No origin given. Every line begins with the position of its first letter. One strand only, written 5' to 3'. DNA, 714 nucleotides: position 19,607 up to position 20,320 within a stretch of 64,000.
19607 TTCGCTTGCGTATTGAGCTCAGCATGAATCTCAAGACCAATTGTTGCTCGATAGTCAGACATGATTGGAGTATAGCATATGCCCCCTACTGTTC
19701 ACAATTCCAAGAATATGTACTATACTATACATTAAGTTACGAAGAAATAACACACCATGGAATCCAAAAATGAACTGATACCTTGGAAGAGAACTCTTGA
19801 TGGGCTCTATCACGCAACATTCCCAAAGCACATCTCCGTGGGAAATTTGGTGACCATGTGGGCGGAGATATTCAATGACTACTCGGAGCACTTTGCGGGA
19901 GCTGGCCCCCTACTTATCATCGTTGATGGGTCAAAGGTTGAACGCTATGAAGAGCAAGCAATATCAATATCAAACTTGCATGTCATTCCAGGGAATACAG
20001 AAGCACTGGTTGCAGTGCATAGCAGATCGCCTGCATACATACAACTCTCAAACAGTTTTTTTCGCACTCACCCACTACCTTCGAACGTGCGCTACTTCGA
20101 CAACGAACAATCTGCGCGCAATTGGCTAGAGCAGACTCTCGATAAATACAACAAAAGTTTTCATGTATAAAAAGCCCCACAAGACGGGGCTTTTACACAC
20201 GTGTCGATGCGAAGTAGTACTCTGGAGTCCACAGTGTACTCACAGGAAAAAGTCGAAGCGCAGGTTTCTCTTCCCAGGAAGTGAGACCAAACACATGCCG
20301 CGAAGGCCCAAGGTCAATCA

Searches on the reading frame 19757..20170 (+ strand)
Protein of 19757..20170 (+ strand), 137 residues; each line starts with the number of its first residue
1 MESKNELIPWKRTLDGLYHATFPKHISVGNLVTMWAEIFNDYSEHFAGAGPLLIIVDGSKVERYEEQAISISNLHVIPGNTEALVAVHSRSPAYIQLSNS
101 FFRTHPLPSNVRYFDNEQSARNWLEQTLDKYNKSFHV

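Call 43: search_protein_families(library=pfam, proteins=[window:19757-20170:+], max_evalue=0.001)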
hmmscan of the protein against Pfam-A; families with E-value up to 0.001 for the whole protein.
window:19757-20170:+ (137 aa): 1 family
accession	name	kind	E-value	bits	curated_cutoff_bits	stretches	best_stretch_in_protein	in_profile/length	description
PF25056.1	DUF7793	-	5.1e-05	23.7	26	1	46-127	33-112/113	Domain of unknown function (DUF7793)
